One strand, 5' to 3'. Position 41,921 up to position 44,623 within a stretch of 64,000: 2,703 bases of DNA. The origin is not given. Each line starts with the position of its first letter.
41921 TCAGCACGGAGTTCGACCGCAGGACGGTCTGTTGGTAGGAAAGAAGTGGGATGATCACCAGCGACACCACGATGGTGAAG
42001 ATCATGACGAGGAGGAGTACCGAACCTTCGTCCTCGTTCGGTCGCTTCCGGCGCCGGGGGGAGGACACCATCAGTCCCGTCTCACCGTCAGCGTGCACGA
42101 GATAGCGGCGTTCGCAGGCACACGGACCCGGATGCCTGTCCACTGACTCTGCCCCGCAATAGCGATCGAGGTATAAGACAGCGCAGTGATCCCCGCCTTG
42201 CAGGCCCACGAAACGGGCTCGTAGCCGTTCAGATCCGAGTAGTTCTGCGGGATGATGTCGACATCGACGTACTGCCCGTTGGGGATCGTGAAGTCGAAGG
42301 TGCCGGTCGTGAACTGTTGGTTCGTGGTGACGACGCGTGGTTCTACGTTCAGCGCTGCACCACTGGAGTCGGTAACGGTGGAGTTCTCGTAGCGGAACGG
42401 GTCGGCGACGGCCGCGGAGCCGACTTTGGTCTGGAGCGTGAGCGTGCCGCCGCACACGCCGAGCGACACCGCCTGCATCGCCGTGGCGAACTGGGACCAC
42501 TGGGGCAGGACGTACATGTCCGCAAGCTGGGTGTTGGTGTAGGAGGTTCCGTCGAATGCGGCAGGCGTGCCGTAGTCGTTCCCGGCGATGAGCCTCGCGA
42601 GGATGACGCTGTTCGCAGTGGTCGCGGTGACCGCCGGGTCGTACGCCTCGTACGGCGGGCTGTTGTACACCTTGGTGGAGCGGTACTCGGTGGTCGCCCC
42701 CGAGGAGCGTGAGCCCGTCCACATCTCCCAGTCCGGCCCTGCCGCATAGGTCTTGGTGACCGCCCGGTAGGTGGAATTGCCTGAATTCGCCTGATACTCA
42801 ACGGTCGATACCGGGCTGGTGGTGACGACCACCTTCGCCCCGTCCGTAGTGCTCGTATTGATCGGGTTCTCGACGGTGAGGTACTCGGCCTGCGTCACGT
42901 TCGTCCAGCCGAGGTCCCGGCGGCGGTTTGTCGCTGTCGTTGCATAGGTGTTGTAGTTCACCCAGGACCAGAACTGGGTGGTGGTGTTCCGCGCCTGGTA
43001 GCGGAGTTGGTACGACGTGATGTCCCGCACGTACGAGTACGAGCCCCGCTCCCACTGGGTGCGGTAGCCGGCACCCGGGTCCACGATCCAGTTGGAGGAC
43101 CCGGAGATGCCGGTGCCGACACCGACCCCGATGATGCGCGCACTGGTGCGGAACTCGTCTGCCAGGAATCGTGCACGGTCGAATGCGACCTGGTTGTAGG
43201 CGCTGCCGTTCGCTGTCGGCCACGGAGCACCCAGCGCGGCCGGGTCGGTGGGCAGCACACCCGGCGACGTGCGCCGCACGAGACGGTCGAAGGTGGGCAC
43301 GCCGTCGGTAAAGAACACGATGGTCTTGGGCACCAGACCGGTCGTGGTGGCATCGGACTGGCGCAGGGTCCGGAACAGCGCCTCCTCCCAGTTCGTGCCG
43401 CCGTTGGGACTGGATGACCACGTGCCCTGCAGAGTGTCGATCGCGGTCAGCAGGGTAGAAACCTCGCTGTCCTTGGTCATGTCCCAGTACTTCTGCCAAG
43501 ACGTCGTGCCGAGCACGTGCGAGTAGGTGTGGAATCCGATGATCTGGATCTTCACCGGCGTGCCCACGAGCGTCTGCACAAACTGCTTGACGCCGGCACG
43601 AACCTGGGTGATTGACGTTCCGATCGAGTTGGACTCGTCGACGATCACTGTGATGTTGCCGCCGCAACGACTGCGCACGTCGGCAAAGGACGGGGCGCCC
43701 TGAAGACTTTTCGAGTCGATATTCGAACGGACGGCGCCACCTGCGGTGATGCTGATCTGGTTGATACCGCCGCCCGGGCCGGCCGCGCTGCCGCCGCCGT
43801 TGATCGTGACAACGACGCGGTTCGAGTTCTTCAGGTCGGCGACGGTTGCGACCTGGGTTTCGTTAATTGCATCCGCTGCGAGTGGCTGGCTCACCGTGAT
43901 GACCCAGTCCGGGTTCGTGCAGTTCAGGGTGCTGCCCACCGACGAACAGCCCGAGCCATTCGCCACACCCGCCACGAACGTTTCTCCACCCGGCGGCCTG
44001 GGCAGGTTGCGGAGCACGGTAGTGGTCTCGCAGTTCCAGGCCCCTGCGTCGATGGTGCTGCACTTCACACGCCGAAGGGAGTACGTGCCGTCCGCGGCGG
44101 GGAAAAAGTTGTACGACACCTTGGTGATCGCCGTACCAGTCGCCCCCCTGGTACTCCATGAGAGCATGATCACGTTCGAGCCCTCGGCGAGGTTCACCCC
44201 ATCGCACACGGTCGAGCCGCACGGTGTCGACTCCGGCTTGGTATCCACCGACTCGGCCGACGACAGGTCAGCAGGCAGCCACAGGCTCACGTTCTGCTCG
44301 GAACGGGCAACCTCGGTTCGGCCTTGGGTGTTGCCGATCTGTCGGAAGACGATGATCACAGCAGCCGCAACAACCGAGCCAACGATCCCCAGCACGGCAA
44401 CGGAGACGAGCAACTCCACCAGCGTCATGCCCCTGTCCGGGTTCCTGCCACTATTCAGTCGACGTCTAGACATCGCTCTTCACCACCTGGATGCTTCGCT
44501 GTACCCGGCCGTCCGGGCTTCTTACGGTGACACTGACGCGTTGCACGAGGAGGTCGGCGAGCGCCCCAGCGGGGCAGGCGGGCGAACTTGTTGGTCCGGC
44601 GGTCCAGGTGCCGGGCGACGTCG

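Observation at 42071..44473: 800-aa modular pilin: a prepilin N-terminus grafted onto a vWA/MIDAS domain plus a large unassigned C-terminal region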

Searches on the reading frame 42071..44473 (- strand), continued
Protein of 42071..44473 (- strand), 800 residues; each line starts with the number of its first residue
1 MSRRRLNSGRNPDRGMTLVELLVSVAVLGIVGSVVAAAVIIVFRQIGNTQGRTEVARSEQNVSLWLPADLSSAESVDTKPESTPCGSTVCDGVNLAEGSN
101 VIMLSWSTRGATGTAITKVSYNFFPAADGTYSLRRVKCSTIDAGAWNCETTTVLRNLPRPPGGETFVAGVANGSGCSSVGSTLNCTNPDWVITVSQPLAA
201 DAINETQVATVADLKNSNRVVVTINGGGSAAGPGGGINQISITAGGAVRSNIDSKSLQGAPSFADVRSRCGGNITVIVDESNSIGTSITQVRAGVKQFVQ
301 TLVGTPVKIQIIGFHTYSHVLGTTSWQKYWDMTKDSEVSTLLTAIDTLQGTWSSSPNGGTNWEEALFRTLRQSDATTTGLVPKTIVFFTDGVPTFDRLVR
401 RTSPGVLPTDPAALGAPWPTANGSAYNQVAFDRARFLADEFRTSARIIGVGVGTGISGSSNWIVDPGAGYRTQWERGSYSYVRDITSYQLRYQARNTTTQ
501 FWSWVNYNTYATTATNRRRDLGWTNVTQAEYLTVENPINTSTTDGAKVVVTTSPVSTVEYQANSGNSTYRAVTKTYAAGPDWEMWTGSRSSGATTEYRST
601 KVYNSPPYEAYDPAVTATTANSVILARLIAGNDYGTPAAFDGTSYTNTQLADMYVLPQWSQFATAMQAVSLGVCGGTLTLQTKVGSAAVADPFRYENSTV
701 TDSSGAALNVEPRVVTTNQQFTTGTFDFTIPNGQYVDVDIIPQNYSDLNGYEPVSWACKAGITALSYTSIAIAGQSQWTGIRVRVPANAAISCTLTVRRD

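Call 30: search_protein_families(library=pfam, alignment_id=A1, max_evalue=0.05)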
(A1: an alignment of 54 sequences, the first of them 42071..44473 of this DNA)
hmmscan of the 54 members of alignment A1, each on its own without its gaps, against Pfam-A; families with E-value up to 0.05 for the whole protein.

A. member 1, window:42071-44473:- (800 aa): 3 families
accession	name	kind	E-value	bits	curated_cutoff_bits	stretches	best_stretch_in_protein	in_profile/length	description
PF00092.34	VWA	-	4.9e-10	40.4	23.8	1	273-395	1-117/174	von Willebrand factor type A domain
PF07963.17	N_methyl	-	2.4e-06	27.3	21.2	1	11-35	2-26/27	Prokaryotic N-terminal methylation motif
PF13519.12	VWA_2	-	2.7e-06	28.4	27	1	276-391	3-106/107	von Willebrand factor type A domain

B. families by the number of members that match (of 54 scanned): 8 families
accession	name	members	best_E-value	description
PF00092.34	VWA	50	4.2e-11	von Willebrand factor type A domain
PF07963.17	N_methyl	40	1.2e-07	Prokaryotic N-terminal methylation motif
PF13519.12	VWA_2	26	8e-07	von Willebrand factor type A domain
PF13768.12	VWA_3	10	2e-05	von Willebrand factor type A domain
PF20674.3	SpaA_3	4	0.0097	Prealbumin-like fold domain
PF10138.15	vWA-TerF-like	2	0.024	vWA found in TerF C terminus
PF19403.5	SpaA_2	1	0.0026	Prealbumin-like fold domain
PF01917.21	Arch_flagellin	1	0.027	Archaebacterial flagellin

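Call 63: find_encoding_contigs(protein=P0001, flank=6000, max_places=4)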
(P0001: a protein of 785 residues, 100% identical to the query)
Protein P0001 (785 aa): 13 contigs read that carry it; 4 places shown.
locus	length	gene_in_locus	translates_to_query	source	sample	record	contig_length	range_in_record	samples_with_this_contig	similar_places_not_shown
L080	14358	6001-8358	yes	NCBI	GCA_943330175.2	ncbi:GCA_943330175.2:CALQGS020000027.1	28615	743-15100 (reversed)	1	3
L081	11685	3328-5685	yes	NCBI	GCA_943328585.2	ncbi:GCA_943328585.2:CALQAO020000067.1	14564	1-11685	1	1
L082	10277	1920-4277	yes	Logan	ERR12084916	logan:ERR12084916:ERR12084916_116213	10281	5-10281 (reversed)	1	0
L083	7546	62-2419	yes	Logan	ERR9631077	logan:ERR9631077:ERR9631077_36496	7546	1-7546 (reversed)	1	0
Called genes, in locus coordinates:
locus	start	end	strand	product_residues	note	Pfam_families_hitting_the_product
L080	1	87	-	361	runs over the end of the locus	PF01471:PG_binding_1, PF03734:YkuD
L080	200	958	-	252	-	PF00535:Glycos_transf_2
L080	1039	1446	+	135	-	-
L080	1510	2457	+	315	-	-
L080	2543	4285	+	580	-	PF05157:MshEN, PF00437:T2SSE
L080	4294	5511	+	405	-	PF28597:T2SSF_N, PF00482:T2SSF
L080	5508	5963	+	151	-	-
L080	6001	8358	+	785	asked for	PF00092:VWA, PF13519:VWA_2 (weak)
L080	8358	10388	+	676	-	PF00041:fn3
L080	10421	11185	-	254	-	PF06750:A24_N_bact, PF01478:Peptidase_A24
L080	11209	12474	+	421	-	PF00437:T2SSE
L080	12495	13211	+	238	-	PF04250:DUF429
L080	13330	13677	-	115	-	PF07963:N_methyl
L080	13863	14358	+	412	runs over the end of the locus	?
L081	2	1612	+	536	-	?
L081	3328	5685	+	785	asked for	PF00092:VWA, PF13519:VWA_2 (weak)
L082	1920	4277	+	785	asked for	PF00092:VWA, PF13519:VWA_2 (weak)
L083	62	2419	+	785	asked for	PF00092:VWA, PF13519:VWA_2 (weak)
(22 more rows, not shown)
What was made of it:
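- The identical protein occurs in the same context in four independent assemblies (call 63).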

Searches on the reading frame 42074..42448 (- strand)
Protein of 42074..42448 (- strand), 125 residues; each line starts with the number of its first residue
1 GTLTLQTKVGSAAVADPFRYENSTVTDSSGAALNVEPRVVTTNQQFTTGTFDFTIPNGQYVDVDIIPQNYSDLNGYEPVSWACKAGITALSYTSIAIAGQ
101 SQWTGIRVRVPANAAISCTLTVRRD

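Call 33: search_protein_families(library=pfam, proteins=[window:42074-42448:-], max_evalue=10)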
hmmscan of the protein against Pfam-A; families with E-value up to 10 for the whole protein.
seq(125 aa): 1 family
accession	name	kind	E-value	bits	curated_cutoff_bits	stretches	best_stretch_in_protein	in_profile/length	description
PF19403.5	SpaA_2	-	0.22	12.6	25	1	71-99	62-90/96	Prealbumin-like fold domain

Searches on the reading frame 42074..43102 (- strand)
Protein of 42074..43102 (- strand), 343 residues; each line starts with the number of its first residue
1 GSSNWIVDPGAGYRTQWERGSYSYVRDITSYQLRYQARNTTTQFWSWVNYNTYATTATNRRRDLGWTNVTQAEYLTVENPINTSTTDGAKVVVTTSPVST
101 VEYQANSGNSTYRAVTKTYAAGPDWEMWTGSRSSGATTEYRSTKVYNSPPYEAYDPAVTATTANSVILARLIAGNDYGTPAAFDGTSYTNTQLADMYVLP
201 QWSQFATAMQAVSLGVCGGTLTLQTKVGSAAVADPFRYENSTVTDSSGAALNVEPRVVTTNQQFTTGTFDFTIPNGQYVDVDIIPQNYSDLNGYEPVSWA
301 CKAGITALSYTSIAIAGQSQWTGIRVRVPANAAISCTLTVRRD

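Call 46: predict_structure(alignment_id=A2)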
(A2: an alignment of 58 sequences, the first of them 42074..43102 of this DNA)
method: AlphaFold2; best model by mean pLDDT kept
length: 343 residues; sequences in the alignment: 58
mean_pLDDT: 90.6   pTM: 0.50
mean pLDDT of the five models: 90.6, 90.1, 89.4, 89.3, 89.2
residues with pLDDT >= 90: 259; 70-90: 55; 50-70: 28; < 50: 1
segments of 3 or more residues with pLDDT < 50: none
pLDDT, mean of each block of 10 residues (from residue 1): 91 97 97 96 95 96 96 92 85 96 97 96 94 91 95 96 84 72 74 61 66 69 97 96 96 96 96 91 93 94 96 95 96 96 93
secondary structure, 60 per line:
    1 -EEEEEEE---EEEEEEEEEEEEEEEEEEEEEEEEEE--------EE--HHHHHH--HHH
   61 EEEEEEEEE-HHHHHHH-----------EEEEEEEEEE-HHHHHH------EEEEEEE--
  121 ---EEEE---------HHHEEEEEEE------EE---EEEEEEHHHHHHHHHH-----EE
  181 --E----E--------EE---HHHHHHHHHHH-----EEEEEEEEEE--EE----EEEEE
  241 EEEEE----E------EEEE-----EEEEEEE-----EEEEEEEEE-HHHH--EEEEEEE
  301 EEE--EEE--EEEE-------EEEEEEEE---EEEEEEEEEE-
elements in order: E2-8 E12-37 H50-55 E61-69 H71-77 E89-98 H100-105 E112-118 E124-127 E140-146 E158-163 H164-173 H202-212 E218-227 E236-245 E257-260 E266-272 E278-286 H288-291 E294-303 E306-308 E311-314 E322-329 E333-342

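Call 48: fold_search(model_id=the predicted structure, library=pdb)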
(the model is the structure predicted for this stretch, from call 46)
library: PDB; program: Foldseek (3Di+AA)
matches with E <= 10: 1242; with E <= 0.001: 10
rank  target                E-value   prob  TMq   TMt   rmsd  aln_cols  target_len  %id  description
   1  3gle_B                4.3e-05  0.96  0.19  0.22  36.5       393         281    7  Crystal Structure of the Major Pilin from Streptococcus pyogenes N168A mutant (released 2009-06-02)
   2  3b2m_C                8.7e-05  0.91  0.18  0.22  36.3       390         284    8  Crystal Structure of the Major Pilin from Streptococcus pyogenes (released 2007-12-18)
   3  3gld_A                1.2e-04  0.97  0.21  0.24  38.0       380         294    8  Crystal Structure of the Major Pilin from Streptococcus pyogenes E117A mutant (released 2009-06-02)
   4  3b2m_B                1.2e-04  0.91  0.18  0.21  36.5       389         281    8  Crystal Structure of the Major Pilin from Streptococcus pyogenes (released 2007-12-18)
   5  3b2m_A                1.3e-04  0.92  0.18  0.21  36.4       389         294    8  Crystal Structure of the Major Pilin from Streptococcus pyogenes (released 2007-12-18)
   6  3gld_C                1.8e-04  0.84  0.18  0.21  37.9       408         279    8  Crystal Structure of the Major Pilin from Streptococcus pyogenes E117A mutant (released 2009-06-02)
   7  3gld_B                2.0e-04  0.95  0.21  0.24  37.6       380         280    8  Crystal Structure of the Major Pilin from Streptococcus pyogenes E117A mutant (released 2009-06-02)
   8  7w7i_B                5.0e-04  0.90  0.23  0.23  33.5       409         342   10  Crystal Structure of shaft pilin PitB from pilus islet-2 of Streptococcus oralis (released 2022-06-01)
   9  6n0a_B                8.2e-04  0.96  0.23  0.28  37.3       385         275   10  Structure of the major pilin protein (T-18.1) from Streptococcus pyogenes serotype MGAS8232 (released 2019-04-17)
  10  8f70                  8.6e-04  0.95  0.23  0.15  35.9       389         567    9  Identification of an Immunodominant region on a Group A Streptococcus T-antigen Reveals Temperature-Dependent Motion in  (released 2023-03-08)
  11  4s3l_A                1.1e-03  0.66  0.20  0.20  35.8       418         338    8  Crystal Structure of major pilin protein PitB from type II pilus of Streptococcus pneumoniae (released 2015-07-29)
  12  7w7i_E                1.6e-03  0.69  0.22  0.22  35.0       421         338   12  Crystal Structure of shaft pilin PitB from pilus islet-2 of Streptococcus oralis (released 2022-06-01)
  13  7vcn_B                1.7e-03  0.54  0.18  0.14  23.7       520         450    8  Crystal Structure of PitA fragment from pilus islet-2 of Streptococcus oralis with Tb-Xo4 (released 2022-07-13)
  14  7w7i_C                3.0e-03  0.72  0.23  0.23  36.3       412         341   12  Crystal Structure of shaft pilin PitB from pilus islet-2 of Streptococcus oralis (released 2022-06-01)
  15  6yoa_B                3.8e-03  1.00  0.21  0.46   7.4       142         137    7  Lig v 1 structure and the inflammatory response to the Ole e 1 protein family (released 2020-05-13)
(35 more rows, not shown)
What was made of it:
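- C-terminal domain: matches to CnaB and sortase-pilin domains (call 48) and weak SpaA_2/3 hits (calls 30, 33).
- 42074..42448 (-): C-terminal beta-sandwich (residues 676-800), CnaB/prealbumin-like, with a conserved Cys pair C758/C793. Foldseek of the 458-800 model matches CnaB2 (8bdw_A, TMt 0.62), sortase pilins Spy0128 and PitB, and the SpaA C-terminal domain (call 48).
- Closest known: Sortase-assembled pilus tip adhesins with vWA heads. Same: Both have a vWA/MIDAS head combined with CnaB-type beta-sandwich domains (call 48).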

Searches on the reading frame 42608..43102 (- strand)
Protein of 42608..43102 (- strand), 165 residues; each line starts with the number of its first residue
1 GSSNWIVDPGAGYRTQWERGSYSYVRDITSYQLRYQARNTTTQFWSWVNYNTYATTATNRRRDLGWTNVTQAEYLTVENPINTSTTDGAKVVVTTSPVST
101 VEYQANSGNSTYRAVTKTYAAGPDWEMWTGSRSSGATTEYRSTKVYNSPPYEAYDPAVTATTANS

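Call 33: search_protein_families(library=pfam, proteins=[window:42617-43102:-], max_evalue=10)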
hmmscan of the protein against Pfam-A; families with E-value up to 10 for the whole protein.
seq(162 aa): 1 family
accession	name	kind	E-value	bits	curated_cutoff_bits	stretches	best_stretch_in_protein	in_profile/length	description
PF15655.11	Imm-NTF2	-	0.066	13.8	25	1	15-103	14-97/129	NTF2 fold immunity protein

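Call 60: find_homologous_proteins(query=window:42608-43102:-, max_evalue=0.01)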
Query seq(165 aa) (165 aa): 3 proteins with E <= 0.01 among 22 candidates.
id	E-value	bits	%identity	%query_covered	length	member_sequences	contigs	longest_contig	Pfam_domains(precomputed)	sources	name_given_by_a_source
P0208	7.7e-42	161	65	74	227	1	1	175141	-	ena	-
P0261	1.1e-28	118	72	51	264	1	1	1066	-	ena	-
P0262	1.4e-21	95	70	45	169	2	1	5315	-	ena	-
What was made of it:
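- Tried and rejected: A database search with the insertion alone returned three fragments of the same family (call 60).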

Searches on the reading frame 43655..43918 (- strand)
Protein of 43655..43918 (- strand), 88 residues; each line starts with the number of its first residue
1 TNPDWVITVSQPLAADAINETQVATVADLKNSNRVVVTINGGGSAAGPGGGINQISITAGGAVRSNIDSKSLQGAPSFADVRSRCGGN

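Call 64: search_solved_structures(query=window:43655-43918:-, max_evalue=10, show_alignments=2)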
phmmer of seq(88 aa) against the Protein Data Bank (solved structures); distinct sequences matched with E-value up to 10: 19.
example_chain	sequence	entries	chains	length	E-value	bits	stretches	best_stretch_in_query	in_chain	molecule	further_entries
6xi1_AAA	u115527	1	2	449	0.0025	21.7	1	15-73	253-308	Flagellin hook IN motif family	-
2bfe_A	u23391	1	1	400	0.44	14.5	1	7-46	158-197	2-OXOISOVALERATE DEHYDROGENASE ALPHA SUBUNIT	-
2bfd_A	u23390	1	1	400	0.45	14.5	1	7-46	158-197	2-OXOISOVALERATE DEHYDROGENASE ALPHA SUBUNIT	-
2bfb_A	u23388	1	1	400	0.45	14.5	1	7-46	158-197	2-OXOISOVALERATE DEHYDROGENASE ALPHA SUBUNIT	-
1v11_A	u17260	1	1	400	0.45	14.5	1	7-46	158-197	2-OXOISOVALERATE DEHYDROGENASE ALPHA SUBUNIT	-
1olu_A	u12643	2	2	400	0.45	14.5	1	7-46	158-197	2-OXOISOVALERATE DEHYDROGENASE ALPHA SUBUNIT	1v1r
2bfc_A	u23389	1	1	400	0.45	14.5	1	7-46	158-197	2-OXOISOVALERATE DEHYDROGENASE ALPHA SUBUNIT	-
1v1m_A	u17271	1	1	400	0.45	14.5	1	7-46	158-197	2-OXOISOVALERATE DEHYDROGENASE ALPHA SUBUNIT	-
1v16_A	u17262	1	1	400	0.45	14.5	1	7-46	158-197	2-OXOISOVALERATE DEHYDROGENASE ALPHA SUBUNIT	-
1dtw_A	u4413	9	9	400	0.46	14.5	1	7-46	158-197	BRANCHED-CHAIN ALPHA-KETO ACID DEHYDROGENASE ALPHA SUBUNIT | 2-OXOISOVALERATE DEHYDROGENASE ALPHA SUBUNIT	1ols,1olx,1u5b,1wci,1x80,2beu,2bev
2j9f_A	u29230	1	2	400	0.46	14.5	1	7-46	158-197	2-OXOISOVALERATE DEHYDROGENASE ALPHA SUBUNIT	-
1x7w_A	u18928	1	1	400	0.46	14.5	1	7-46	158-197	2-oxoisovalerate dehydrogenase alpha subunit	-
1x7y_A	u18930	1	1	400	0.46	14.5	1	7-46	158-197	2-oxoisovalerate dehydrogenase alpha subunit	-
1x7x_A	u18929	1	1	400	0.46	14.5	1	7-46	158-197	2-oxoisovalerate dehydrogenase alpha subunit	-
1x7z_A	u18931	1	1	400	0.46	14.5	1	7-46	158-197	2-oxoisovalerate dehydrogenase alpha subunit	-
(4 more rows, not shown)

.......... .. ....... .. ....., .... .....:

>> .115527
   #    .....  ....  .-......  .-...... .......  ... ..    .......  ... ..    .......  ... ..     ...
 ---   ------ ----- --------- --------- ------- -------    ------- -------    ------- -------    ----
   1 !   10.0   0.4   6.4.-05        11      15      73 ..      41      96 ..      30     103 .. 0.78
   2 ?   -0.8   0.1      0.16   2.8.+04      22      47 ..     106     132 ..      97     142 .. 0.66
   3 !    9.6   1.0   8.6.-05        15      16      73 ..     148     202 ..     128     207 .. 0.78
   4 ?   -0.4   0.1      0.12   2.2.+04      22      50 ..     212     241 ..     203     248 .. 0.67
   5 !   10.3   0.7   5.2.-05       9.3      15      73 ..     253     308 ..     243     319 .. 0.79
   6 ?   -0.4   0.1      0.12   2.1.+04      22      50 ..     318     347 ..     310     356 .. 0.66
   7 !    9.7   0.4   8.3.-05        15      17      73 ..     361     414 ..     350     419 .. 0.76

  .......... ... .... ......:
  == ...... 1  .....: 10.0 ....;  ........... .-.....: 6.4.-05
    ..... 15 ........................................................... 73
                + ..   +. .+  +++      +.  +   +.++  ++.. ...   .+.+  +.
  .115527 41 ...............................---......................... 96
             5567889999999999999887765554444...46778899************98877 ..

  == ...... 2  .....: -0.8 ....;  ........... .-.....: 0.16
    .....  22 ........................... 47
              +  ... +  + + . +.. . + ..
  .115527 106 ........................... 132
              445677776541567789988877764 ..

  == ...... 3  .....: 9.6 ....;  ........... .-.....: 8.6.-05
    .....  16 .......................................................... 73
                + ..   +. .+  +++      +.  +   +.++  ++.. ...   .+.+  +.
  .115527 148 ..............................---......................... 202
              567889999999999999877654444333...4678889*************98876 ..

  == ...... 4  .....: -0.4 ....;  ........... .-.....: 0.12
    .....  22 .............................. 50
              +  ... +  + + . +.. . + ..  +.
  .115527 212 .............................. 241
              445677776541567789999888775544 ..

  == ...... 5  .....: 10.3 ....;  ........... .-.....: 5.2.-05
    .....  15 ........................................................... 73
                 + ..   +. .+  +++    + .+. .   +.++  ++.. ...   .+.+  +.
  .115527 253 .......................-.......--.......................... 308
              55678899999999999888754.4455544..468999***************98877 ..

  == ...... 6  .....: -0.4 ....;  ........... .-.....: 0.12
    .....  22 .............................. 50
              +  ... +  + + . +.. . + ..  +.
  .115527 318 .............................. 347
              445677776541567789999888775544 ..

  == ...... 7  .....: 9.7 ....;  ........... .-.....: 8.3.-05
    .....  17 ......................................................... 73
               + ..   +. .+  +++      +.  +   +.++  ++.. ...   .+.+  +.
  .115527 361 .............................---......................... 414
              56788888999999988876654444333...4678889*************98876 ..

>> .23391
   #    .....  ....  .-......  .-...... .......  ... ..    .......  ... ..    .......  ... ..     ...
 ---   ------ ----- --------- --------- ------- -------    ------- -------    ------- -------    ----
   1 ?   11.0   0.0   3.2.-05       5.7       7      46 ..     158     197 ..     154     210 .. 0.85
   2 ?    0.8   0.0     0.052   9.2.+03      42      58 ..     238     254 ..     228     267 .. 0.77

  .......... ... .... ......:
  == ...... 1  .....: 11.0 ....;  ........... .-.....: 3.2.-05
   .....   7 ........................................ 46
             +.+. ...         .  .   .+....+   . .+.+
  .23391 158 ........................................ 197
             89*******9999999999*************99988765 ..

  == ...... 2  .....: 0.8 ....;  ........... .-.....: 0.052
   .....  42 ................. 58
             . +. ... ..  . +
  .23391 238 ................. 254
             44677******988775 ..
